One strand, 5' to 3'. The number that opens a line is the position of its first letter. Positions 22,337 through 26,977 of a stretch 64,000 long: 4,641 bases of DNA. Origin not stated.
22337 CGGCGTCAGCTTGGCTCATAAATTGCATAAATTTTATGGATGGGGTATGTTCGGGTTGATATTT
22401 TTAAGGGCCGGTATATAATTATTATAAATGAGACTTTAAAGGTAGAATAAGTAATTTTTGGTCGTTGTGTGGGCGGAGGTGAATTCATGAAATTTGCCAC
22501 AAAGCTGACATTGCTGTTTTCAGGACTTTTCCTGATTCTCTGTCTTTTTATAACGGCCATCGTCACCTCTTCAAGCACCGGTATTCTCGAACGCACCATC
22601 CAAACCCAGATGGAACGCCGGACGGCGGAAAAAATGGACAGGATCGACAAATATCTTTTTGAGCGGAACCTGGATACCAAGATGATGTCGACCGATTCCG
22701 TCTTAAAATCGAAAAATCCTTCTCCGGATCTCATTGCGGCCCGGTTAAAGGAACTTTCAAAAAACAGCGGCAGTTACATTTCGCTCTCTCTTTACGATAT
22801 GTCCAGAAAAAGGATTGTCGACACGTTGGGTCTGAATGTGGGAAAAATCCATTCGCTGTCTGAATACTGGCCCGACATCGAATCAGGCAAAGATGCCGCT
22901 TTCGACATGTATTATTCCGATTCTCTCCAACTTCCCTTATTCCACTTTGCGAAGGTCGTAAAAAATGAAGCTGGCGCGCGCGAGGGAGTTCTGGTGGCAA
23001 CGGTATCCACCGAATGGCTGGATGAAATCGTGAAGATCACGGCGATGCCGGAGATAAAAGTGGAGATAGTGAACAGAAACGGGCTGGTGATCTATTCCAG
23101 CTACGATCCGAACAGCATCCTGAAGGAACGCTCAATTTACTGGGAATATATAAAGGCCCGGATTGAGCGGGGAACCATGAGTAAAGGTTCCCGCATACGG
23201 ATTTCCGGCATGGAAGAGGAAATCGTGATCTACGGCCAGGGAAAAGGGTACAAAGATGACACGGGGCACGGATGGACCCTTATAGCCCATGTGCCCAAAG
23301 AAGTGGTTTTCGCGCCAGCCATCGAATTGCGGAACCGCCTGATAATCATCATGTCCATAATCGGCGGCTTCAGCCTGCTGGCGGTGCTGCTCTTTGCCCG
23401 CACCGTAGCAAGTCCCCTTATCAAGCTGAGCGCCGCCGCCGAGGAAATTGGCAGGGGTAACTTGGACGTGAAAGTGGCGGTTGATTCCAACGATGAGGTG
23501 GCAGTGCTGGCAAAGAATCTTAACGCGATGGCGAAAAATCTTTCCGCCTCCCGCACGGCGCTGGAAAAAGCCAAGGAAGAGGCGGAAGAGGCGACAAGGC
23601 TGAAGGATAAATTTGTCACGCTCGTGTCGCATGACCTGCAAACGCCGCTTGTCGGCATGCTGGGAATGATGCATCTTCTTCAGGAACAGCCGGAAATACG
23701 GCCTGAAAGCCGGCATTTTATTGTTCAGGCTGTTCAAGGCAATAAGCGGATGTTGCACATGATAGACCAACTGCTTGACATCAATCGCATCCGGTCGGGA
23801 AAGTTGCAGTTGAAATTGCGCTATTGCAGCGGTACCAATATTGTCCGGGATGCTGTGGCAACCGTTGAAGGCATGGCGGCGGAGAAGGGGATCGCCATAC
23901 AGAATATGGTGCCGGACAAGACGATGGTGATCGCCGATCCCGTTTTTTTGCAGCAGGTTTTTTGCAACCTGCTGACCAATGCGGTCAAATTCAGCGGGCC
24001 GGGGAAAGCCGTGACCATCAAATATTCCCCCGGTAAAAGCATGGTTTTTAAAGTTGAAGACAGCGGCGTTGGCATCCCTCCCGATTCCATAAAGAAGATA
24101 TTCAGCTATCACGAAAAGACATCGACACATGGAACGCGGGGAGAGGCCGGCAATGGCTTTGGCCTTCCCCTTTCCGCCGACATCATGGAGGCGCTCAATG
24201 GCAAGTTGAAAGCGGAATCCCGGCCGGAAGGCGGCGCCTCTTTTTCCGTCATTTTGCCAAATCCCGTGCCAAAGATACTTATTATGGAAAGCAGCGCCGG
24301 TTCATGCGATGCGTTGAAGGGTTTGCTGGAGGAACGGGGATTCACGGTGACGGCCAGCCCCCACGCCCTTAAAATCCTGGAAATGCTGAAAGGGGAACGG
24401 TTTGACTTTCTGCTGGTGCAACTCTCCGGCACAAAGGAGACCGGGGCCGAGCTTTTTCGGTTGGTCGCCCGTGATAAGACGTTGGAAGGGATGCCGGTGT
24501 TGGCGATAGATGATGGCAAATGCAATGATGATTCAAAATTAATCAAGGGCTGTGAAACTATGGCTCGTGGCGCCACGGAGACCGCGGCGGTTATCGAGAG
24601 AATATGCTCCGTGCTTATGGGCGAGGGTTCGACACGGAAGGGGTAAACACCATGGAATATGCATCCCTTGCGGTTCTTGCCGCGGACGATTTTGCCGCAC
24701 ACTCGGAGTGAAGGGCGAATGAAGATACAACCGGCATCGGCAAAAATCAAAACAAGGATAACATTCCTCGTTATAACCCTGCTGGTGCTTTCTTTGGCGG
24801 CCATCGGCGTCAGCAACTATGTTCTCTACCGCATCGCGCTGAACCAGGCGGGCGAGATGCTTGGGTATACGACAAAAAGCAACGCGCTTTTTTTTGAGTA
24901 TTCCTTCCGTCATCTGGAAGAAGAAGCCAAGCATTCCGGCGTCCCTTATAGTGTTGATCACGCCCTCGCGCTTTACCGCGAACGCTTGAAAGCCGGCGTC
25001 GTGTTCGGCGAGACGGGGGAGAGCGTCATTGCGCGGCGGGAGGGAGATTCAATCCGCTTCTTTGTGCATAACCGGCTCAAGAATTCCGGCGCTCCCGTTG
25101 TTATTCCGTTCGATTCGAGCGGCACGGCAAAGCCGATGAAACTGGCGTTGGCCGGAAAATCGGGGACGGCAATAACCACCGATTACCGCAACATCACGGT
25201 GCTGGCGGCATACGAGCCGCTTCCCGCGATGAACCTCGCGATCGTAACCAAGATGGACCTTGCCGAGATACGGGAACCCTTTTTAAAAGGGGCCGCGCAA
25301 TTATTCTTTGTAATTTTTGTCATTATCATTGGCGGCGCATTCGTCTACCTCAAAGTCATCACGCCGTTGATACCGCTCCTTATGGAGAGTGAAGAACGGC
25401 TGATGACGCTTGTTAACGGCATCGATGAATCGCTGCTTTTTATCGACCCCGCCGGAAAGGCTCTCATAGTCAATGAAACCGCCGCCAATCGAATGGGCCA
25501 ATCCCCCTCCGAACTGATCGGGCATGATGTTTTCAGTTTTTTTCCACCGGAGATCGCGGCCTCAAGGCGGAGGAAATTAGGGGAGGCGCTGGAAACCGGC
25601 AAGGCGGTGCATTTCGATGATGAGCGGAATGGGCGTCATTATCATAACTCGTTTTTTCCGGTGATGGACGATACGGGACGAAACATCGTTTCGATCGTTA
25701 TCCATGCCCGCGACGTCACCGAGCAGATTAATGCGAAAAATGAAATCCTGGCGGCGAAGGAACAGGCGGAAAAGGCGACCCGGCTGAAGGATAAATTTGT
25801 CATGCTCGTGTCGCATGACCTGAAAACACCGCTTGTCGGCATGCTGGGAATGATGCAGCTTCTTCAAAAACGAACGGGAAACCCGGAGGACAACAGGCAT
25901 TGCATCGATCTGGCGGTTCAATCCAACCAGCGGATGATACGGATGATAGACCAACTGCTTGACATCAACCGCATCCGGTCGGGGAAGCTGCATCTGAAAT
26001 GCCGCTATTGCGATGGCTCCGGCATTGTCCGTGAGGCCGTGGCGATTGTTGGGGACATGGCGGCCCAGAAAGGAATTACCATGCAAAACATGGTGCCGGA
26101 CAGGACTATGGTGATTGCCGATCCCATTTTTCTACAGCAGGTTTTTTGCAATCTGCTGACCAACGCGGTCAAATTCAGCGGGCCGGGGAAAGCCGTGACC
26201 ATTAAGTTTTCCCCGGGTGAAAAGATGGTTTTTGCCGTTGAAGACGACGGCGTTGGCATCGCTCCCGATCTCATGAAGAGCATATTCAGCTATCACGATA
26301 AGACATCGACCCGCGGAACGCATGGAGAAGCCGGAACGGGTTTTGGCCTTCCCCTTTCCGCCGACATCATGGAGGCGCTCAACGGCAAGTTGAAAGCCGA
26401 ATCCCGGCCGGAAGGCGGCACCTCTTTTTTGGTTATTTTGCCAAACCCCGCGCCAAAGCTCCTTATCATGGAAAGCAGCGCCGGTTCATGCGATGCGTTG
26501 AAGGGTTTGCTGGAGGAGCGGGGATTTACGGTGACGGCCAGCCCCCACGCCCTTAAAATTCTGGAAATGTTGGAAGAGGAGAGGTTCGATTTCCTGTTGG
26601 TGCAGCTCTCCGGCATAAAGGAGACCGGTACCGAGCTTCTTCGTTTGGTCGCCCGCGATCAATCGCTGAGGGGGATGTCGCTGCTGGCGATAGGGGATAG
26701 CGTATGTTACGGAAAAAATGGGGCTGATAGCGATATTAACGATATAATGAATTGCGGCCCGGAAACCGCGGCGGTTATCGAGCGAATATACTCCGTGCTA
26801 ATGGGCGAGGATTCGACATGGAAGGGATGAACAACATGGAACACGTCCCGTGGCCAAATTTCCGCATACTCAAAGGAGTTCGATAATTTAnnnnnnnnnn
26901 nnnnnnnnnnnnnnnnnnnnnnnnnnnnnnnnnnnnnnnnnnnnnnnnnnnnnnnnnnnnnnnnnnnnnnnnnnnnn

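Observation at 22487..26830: Tandem paralogous hybrid kinases: shared transmitter + pseudo-receiver (about 80% aa identity), swapped sensor modules, and much lower GC than the surroundings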

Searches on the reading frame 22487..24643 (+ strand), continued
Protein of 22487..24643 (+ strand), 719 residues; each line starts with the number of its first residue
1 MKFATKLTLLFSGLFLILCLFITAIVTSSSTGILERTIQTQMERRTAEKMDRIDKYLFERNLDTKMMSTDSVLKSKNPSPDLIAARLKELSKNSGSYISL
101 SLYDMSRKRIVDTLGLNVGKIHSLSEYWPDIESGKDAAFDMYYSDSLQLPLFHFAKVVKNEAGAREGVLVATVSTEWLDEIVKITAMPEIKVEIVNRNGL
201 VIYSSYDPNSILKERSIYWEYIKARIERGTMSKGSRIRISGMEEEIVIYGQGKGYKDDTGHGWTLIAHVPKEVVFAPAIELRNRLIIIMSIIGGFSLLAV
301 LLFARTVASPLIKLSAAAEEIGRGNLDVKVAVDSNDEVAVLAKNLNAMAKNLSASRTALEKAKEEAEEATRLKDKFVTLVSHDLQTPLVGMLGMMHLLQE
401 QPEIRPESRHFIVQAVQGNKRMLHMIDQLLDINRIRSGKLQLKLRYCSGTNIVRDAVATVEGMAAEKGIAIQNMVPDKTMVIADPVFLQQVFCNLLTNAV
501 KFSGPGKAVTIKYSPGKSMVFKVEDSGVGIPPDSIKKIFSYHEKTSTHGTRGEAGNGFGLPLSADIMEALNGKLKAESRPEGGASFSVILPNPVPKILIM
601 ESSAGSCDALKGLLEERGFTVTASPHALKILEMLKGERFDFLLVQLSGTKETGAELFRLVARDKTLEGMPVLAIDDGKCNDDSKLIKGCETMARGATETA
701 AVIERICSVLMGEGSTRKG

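Call 71: find_encoding_contigs(protein=P0022, flank=8000, max_places=2)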
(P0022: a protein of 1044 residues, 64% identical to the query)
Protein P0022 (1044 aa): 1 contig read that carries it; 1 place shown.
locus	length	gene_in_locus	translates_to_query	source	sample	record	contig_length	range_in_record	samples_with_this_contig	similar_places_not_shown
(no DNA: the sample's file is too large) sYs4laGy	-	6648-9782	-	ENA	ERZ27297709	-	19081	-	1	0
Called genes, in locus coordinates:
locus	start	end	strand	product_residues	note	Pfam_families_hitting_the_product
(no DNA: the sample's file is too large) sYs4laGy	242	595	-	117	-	PF00515:TPR_1 (faint), PF13181:TPR_8 (faint), PF13432:TPR_16, PF13414:TPR_11 (weak), PF14559:TPR_19 (weak), PF07719:TPR_2 (weak)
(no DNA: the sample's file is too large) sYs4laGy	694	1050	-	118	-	-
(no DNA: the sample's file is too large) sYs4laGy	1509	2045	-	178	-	PF21349:RUBY_RBDX, PF02915:Rubrerythrin (faint)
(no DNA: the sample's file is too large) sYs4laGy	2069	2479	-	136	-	-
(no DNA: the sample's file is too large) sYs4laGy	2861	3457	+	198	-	PF02777:Sod_Fe_C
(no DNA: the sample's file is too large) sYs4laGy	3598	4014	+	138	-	-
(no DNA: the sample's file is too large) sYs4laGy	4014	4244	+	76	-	PF02915:Rubrerythrin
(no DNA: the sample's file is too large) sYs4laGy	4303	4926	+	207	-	PF04264:YceI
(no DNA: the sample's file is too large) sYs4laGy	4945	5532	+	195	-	PF04264:YceI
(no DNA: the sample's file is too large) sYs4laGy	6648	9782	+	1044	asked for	PF08448:PAS_4 (weak), PF08447:PAS_3 (faint), PF13426:PAS_9, PF00989:PAS (weak), PF13188:PAS_8 (weak), PF13426:PAS_9, PF00512:HisKA, PF02518:HATPase_c, +1 more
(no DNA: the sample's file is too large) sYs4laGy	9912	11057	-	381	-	PF00665:rve (weak)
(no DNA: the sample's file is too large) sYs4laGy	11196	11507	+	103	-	PF04365:BrnT_toxin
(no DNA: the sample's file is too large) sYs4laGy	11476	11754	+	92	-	PF12441:CopG_antitoxin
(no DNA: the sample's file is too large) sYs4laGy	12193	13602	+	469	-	PF00072:Response_reg, PF00158:Sigma54_activat, PF01078:Mg_chelatase (faint), PF14532:Sigma54_activ_2, PF25601:AAA_lid_14, PF02954:HTH_8 (weak)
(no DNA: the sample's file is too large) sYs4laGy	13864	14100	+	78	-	-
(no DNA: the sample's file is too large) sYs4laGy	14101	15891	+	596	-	PF00072:Response_reg, PF07228:SpoIIE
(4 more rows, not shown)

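Call 72: find_encoding_contigs(protein=P0018, flank=8000, max_places=2)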
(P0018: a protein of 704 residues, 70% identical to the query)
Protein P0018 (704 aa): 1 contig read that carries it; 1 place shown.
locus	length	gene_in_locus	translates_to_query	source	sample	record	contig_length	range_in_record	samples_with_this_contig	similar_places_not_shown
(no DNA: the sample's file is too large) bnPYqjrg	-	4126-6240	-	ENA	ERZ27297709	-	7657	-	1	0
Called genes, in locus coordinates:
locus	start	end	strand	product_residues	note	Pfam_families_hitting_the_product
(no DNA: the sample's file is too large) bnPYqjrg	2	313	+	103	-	?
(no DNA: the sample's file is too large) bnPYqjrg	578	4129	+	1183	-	PF13426:PAS_9, PF00989:PAS, PF08448:PAS_4, PF13188:PAS_8, PF13426:PAS_9, PF08448:PAS_4, PF00989:PAS, PF13426:PAS_9, +16 more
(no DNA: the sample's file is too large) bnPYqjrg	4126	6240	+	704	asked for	PF08448:PAS_4, PF13426:PAS_9 (weak), PF00512:HisKA, PF02518:HATPase_c, PF00072:Response_reg (faint)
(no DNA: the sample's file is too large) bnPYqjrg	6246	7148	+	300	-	PF00072:Response_reg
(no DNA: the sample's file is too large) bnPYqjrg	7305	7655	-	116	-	?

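Call 73: find_encoding_contigs(protein=P0017, flank=8000, max_places=2)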
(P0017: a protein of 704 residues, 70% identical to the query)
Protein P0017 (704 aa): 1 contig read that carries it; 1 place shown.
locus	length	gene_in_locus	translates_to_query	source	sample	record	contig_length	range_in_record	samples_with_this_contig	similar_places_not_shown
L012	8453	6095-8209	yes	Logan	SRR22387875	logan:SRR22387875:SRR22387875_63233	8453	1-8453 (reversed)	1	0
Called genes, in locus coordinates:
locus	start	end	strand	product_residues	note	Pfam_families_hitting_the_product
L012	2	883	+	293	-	?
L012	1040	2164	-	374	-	PF13439:Glyco_transf_4, PF13579:Glyco_trans_4_4 (weak), PF00534:Glycos_transf_1, PF13692:Glyco_trans_1_4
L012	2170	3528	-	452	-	PF01210:NAD_Gly3P_dh_N (weak), PF02737:3HCDH_N (weak), PF03721:UDPG_MGDP_dh_N, PF00984:UDPG_MGDP_dh, PF03720:UDPG_MGDP_dh_C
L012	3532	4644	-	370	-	PF01073:3Beta_HSD, PF01370:Epimerase, PF07993:NAD_binding_4 (faint), PF16363:GDP_Man_Dehyd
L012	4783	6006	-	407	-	PF01212:Beta_elim_lyase, PF01041:DegT_DnrJ_EryC1, PF00266:Aminotran_5 (weak)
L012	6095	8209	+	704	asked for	PF08448:PAS_4, PF13426:PAS_9, PF00512:HisKA, PF02518:HATPase_c, PF00072:Response_reg (faint)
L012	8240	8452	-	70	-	?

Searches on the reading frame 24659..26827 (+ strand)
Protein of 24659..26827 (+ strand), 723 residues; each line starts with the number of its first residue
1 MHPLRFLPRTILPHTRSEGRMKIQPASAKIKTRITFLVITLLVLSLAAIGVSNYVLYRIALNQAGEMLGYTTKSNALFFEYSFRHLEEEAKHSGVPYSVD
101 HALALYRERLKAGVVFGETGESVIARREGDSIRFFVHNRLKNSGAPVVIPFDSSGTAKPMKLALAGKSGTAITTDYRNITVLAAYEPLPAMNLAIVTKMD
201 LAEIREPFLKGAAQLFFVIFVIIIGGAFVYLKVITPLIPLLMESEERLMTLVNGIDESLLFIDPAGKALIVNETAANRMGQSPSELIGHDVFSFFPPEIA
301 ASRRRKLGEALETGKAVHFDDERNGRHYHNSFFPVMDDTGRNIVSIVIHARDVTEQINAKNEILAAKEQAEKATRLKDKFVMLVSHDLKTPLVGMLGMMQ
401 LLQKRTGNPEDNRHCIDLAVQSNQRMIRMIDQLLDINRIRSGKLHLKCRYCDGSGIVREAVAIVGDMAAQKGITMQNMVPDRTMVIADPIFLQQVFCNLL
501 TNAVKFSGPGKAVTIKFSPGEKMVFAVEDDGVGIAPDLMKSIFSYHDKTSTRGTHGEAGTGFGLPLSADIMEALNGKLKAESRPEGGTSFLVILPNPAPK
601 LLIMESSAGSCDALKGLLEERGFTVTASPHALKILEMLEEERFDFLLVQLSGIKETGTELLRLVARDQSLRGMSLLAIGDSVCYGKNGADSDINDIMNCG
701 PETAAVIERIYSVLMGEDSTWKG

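Call 7: search_protein_families(library=pfam, proteins=[window:24659-26827:+], max_evalue=0.1)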
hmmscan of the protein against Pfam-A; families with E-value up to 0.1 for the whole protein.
window:24659-26827:+ (723 aa): 9 families
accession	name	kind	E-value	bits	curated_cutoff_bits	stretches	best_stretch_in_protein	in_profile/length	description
PF02518.31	HATPase_c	-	5.9e-23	81.9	26.4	1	488-596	2-109/111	Histidine kinase-, DNA gyrase B-, and HSP90-like ATPase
PF00512.31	HisKA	-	9e-15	54.9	26.9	1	377-442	2-66/66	His Kinase A (phospho-acceptor) domain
PF08448.16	PAS_4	-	4.2e-14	53.1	23.1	1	255-356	4-108/110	PAS fold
PF13426.13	PAS_9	-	3e-10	40.7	27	1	257-355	2-103/103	PAS domain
PF00989.32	PAS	-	0.00035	21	22.6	1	248-318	3-73/113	PAS fold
PF13589.12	HATPase_c_3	-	0.0024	18.3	25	1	494-561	5-76/137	Histidine kinase-, DNA gyrase B-, and HSP90-like ATPase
PF00072.30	Response_reg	-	0.0029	18.2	30.2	1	602-668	2-68/111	Response regulator receiver domain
PF08447.18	PAS_3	-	0.026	15.2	25.6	0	271-318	4-53/89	PAS fold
PF24820.1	Diguanyl_cycl_sensor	-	0.046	14.1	28.1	0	251-294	1-44/109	Diguanylate cyclase-like sensor domain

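Call 64: search_protein_families(library=ncbifam, proteins=[window:24719-26827:+], max_evalue=0.001)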
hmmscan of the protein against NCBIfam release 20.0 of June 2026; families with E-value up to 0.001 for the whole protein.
window:24719-26827:+ (703 aa): 78 families (the best 25 are shown)
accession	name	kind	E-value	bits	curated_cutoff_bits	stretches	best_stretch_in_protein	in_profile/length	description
TIGR02956.1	TMAO_torS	equivalog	2.4e-45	155.1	676.5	1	345-640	452-763/967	TMAO reductase system sensor histidine kinase/response regulator TorS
NF047874.1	MASE3_PAS_HK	subfamily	9e-44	150.3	560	1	221-576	260-625/655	MASE3 domain-containing sensor histidine kinase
NF011874.0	PRK15347.1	equivalog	4.5e-43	147.4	852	1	342-575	383-613/921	two component system sensor kinase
NF041947.1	LuxQ_Vibrio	equivalog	1e-42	146.1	1200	1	308-575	425-695/843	quorum-sensing autoinducer 2 sensor kinase/phosphatase LuxQ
NF046044.1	PnpS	equivalog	3.4e-42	144.8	400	1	223-575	52-390/390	two-component system histidine kinase PnpS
NF033092.0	HK_WalK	equivalog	7.1e-38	130.5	725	1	225-575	257-593/594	cell wall metabolism sensor histidine kinase WalK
NF008302.0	PRK11091.1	equivalog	9.8e-38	129.8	838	1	252-579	181-508/779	aerobic respiration two-component sensor histidine kinase ArcB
NF008468.0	PRK11360.1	equivalog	3.9e-37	127.9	646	1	217-576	259-608/616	two-component system sensor histidine kinase AtoS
NF038297.2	hybrid_HK_HrmK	equivalog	4e-37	128.2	725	1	315-576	193-457/607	hybrid histidine kinase/response regulator HrmK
NF033091.0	HK_VanS_ACDEFG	equivalog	4.4e-34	117.9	400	1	329-575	45-293/293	vancomycin resistance histidine kinase VanS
TIGR02966.1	phoR_proteo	equivalog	9e-34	117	334.2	1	226-573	6-332/333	phosphate regulon sensor histidine kinase PhoR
NF008318.0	PRK11107.1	equivalog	3.4e-31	108.1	890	1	322-587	257-529/920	two-component sensor histidine kinase BarA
NF041880.1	EPS_EpsF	equivalog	2.4e-30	105.5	900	1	284-575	209-492/492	response regulator EpsF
NF008099.0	PRK10841.1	equivalog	2.8e-29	101.5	920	1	332-575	445-689/949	two-component system sensor histidine kinase RcsC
NF007420.1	PRK09959.1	equivalog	1e-28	99.5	1995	1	327-575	682-935/1197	acid-sensing system histidine kinase EvgS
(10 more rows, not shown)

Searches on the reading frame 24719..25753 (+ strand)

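Call 43: search_protein_families(library=pfam, proteins=[window:24719-25753:+], max_evalue=1)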
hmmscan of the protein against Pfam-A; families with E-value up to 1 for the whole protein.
window:24719-25753:+ (345 aa): 5 families
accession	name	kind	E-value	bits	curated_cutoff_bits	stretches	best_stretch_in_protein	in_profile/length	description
PF08448.16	PAS_4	-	2.2e-14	54.1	23.1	1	235-336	4-108/110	PAS fold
PF13426.13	PAS_9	-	1.5e-10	41.7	27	1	237-335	2-103/103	PAS domain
PF00989.32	PAS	-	0.00013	22.4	22.6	1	228-297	3-72/113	PAS fold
PF24820.1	Diguanyl_cycl_sensor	-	0.02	15.3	28.1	1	231-274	1-44/109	Diguanylate cyclase-like sensor domain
PF17201.10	Cache_3-Cache_2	-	0.031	14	27.7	1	81-186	186-291/299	Cache 3/Cache 2 fusion domain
